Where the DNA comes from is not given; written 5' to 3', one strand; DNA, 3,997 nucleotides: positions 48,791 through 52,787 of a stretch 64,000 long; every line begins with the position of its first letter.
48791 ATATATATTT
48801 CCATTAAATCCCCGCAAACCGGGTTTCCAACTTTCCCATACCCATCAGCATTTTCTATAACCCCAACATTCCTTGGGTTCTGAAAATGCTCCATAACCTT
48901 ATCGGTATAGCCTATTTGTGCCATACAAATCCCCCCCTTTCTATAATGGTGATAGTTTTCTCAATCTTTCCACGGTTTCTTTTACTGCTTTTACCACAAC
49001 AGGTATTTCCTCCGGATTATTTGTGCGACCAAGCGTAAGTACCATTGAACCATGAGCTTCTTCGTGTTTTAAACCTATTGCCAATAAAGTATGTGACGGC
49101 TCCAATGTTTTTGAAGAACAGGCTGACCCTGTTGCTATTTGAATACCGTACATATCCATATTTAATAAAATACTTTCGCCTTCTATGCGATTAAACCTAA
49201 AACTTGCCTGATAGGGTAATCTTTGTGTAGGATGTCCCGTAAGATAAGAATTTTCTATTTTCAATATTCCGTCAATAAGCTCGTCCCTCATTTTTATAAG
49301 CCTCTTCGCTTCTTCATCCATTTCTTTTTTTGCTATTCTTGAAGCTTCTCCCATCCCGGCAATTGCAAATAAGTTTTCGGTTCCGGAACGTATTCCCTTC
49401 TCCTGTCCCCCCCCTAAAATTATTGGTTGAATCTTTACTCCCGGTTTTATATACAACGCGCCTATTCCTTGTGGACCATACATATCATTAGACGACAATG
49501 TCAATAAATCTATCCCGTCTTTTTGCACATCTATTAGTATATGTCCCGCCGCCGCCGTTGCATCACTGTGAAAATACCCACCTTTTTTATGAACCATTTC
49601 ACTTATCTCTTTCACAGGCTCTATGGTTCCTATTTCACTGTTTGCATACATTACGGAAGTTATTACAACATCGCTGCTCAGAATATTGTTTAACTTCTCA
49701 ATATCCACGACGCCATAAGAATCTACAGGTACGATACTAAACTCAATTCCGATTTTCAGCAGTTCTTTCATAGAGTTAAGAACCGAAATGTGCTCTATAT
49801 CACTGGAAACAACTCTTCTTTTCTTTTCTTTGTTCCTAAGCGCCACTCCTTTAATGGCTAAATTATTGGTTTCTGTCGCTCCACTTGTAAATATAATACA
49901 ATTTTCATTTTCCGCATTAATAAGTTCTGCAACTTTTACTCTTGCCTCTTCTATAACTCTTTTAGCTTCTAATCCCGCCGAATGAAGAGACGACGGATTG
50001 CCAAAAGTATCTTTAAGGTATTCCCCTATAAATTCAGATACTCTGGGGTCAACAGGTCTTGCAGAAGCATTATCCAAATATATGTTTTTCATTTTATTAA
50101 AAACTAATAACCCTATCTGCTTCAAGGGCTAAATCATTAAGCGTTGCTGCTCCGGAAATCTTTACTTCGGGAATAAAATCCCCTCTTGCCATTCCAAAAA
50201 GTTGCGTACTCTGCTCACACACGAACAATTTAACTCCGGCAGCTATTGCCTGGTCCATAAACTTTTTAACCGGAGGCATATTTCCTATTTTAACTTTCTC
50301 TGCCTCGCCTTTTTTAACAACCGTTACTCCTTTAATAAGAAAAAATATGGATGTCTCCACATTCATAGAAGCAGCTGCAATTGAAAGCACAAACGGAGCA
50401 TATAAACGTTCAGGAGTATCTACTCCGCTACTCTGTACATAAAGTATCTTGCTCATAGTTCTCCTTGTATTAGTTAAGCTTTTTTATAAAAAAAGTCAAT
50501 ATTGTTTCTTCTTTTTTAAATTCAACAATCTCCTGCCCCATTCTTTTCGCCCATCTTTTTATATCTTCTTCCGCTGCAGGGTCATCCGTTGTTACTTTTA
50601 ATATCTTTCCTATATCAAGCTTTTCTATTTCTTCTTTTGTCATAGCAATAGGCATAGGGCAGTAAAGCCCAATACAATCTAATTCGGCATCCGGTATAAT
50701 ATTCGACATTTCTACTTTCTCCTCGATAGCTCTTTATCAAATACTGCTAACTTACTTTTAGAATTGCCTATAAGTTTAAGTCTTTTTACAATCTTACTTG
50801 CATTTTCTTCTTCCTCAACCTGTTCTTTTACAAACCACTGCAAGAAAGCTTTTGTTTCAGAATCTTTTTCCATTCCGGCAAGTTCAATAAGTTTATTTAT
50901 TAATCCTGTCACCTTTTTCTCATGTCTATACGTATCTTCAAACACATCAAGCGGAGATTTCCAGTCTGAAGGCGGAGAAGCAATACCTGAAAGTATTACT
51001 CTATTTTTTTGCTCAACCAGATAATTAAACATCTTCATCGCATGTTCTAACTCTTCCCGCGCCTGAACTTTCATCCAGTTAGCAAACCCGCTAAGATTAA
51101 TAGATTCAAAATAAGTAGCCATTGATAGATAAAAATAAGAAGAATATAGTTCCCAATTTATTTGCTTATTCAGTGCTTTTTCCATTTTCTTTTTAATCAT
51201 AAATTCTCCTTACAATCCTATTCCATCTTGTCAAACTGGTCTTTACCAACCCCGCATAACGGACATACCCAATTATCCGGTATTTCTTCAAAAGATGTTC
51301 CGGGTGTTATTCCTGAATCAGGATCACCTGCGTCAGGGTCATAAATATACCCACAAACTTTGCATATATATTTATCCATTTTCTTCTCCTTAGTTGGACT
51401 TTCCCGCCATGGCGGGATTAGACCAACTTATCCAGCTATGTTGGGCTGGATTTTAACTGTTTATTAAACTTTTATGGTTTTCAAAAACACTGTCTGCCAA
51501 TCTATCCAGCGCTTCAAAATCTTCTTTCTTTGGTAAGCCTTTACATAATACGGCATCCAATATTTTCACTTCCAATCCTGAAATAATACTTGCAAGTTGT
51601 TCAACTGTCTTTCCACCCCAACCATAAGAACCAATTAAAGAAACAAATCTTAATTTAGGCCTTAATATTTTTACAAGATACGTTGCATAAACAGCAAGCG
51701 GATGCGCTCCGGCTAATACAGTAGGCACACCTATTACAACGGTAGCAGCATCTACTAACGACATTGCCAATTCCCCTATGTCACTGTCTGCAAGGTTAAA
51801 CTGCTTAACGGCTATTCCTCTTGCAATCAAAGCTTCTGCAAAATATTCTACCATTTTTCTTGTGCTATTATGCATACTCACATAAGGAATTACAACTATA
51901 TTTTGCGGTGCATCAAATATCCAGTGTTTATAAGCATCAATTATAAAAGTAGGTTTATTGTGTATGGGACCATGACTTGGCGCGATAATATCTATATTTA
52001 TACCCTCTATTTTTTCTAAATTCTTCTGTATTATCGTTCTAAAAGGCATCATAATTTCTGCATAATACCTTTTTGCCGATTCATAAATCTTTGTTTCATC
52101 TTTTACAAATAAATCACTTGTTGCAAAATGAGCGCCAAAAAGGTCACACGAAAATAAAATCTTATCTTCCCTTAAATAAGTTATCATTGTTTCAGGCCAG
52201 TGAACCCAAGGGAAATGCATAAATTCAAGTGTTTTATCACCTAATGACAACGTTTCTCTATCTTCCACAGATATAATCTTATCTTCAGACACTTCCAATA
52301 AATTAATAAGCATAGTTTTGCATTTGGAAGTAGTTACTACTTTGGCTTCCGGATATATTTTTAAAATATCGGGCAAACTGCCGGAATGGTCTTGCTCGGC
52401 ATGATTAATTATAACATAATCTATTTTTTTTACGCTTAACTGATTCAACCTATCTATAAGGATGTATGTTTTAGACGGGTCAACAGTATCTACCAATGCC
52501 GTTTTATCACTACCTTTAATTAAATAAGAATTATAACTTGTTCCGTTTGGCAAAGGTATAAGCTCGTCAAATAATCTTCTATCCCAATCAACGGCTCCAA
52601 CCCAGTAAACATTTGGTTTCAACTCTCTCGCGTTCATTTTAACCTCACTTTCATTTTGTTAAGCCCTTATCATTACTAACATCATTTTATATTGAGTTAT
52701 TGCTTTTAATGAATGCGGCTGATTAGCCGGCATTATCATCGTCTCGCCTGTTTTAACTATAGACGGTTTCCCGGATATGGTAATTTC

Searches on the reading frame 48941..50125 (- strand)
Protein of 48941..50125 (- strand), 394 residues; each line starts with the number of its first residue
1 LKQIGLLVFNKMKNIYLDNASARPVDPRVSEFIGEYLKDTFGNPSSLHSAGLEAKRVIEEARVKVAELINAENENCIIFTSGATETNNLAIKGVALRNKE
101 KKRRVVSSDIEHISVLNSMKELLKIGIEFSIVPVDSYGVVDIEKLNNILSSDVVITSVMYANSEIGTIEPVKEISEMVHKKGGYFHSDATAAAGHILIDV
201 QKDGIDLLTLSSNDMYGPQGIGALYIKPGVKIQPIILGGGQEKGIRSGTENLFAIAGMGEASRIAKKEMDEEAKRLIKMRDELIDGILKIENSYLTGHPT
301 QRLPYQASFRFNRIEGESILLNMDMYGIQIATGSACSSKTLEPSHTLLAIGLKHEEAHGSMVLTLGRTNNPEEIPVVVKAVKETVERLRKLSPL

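Call 36: search_protein_families(library=ncbifam, proteins=[window:48941-50125:-], max_evalue=0.00001)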
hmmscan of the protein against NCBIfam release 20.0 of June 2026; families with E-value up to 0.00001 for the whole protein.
window:48941-50125:- (394 aa): 20 families
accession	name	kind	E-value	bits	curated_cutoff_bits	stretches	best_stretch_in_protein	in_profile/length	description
TIGR03402.1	FeS_nifS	equivalog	2.1e-132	441.5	530.75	1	15-394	1-379/379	cysteine desulfurase NifS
TIGR02006.1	IscS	equivalog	1.4e-115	386.5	643.2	1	14-394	4-384/402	IscS subfamily cysteine desulfurase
NF010611.0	PRK14012.1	equivalog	8.3e-115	384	548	1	14-394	6-388/406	IscS subfamily cysteine desulfurase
TIGR03235.1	DNA_S_dndA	equivalog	2.6e-98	329.6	480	1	16-362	1-350/353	cysteine desulfurase DndA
TIGR03403.1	nifS_epsilon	equivalog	7.4e-97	324.6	587.7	1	15-392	1-380/382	NifS family cysteine desulfurase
NF002806.0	PRK02948.1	subfamily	1.3e-83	281.1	304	1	15-387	2-374/381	IscS subfamily cysteine desulfurase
TIGR01977.1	am_tr_V_EF2568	hypoth_equivalog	3.8e-44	151.2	377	1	15-383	1-375/376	cysteine desulfurase family protein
TIGR01979.1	sufS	subfamily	2.6e-40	138.5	475.1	1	11-384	16-398/403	SufS family cysteine desulfurase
NF041166.1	f2_encap_cargo1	exception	6.2e-30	104.9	800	1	15-230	247-464/623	family 2A encapsulin nanocompartment cargo protein cysteine desulfurase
TIGR01976.1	am_tr_V_VC1184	hypoth_equivalog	7.4e-28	97.9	352.35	1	13-230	18-235/401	cysteine desulfurase-like protein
NF006791.0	PRK09295.1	equivalog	1.3e-25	90.4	661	1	13-230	23-242/406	cysteine desulfurase SufS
NF008126.0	PRK10874.1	equivalog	4.8e-22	78.6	607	1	13-240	19-249/401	cysteine desulfurase CsdA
NF040779.1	Sec_lyase_SclA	exception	9.2e-21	74.2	525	1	29-241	16-228/378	selenocysteine lyase SclA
TIGR03392.1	FeS_syn_CsdA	equivalog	1.2e-20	74.1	493.6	1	13-240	16-246/398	cysteine desulfurase CsdA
TIGR03812.1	tyr_de_CO2_Arch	equivalog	2.1e-11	43.3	299.4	1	56-196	58-196/375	tyrosine decarboxylase MfnA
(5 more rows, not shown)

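Call 79: find_homologous_proteins(query=window:48941-50125:-, max_evalue=1e-60)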
Query window:48941-50125:- (394 aa): 7711 proteins with E <= 1e-60 among 8000 candidates; the best 120 are listed.
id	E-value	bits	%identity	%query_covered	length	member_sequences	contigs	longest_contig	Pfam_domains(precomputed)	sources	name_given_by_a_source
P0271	9.4e-244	826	100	97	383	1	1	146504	PF00266.26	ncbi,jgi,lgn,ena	ncbi:MAG: cysteine desulfurase family protein [bacterium]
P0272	3.6e-228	775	93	97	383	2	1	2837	PF00266.26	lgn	-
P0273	7.3e-226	767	92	97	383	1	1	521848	PF00266.26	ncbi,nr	ncbi:MAG: cysteine desulfurase family protein [bacterium]|nr:cysteine desulfurase family protein [ba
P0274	2.8e-202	690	81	97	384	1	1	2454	PF00266.26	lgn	-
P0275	5.6e-184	630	74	97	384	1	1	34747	PF00266.26,PF01212.28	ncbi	-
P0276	2.3e-183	628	75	97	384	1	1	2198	PF00266.26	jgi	-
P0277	2.4e-183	627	74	100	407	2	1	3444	PF00266.26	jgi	jgi:cysteine desulfurase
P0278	3.1e-183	627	75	97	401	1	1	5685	PF00266.26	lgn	-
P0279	6.0e-183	626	74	98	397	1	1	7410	PF00266.26,PF01212.28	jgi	jgi:cysteine desulfurase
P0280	9.3e-183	626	75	97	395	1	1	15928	PF00266.26,PF01212.28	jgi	-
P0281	2.4e-182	624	74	97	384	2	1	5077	PF00266.26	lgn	-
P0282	3.0e-182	624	75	97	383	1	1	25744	PF00266.26,PF01212.28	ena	-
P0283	3.3e-182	624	75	97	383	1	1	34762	PF00266.26,PF01212.28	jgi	-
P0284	5.1e-182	623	74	97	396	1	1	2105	PF00266.26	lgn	-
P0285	5.1e-182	623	76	97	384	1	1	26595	PF00266.26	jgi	jgi:cysteine desulfurase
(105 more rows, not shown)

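Call 80: find_encoding_contigs(protein=P0273, flank=8000, max_places=2)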
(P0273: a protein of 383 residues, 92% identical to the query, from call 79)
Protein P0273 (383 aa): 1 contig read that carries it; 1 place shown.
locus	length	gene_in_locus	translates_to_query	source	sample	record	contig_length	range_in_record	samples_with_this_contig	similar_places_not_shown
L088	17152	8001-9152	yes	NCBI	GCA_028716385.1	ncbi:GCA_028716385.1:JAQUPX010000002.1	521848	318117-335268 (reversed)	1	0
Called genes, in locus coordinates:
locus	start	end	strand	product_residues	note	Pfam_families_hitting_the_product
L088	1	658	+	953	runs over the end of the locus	PF13485:Peptidase_MA_2 (weak), PF26549:Tricorn_N (weak), PF26550:Tricorn_2nd, PF26549:Tricorn_N, PF07676:PD40 (weak)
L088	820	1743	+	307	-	PF00892:EamA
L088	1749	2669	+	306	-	PF07670:Gate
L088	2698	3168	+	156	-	PF12641:Flavodoxin_3 (weak), PF12724:Flavodoxin_5, PF00258:Flavodoxin_1, PF03358:FMN_red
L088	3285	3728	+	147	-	PF01475:FUR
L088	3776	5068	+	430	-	PF03063:Prismane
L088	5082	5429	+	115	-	PF07883:Cupin_2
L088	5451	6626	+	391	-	PF00753:Lactamase_B, PF19583:ODP, PF00258:Flavodoxin_1 (weak)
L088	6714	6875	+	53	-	PF00301:Rubredoxin, PF21349:RUBY_RBDX (faint)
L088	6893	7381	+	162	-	PF00210:Ferritin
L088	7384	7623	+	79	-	PF01206:TusA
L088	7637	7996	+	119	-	PF02635:DsrE, PF13686:DrsE_2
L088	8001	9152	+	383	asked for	PF00266:Aminotran_5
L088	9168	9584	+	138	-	PF01592:NifU_N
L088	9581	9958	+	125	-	PF06397:Desulfoferrod_N, PF01880:Desulfoferrodox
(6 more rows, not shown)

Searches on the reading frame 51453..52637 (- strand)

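Call 36: search_protein_families(library=ncbifam, proteins=[window:51453-52637:-], max_evalue=0.00001)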
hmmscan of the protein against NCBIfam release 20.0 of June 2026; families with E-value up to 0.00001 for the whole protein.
window:51453-52637:- (394 aa): 4 families
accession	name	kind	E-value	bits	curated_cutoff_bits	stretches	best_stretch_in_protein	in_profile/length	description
NF008887.0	PRK11921.1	equivalog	1.3e-76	258.1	635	1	6-374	5-381/396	anaerobic nitric oxide reductase flavorubredoxin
NF003954.0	PRK05452.1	equivalog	1.8e-67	228.3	711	1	6-371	5-379/479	anaerobic nitric oxide reductase flavorubredoxin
NF033088.2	bla_subclass_B1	equivalog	7.6e-08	32.3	200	1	34-163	30-156/217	subclass B1 metallo-beta-lactamase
NF012229.1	bla_class_B_core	domain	1.9e-06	28.1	100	1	36-142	16-125/139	metallo-beta-lactamase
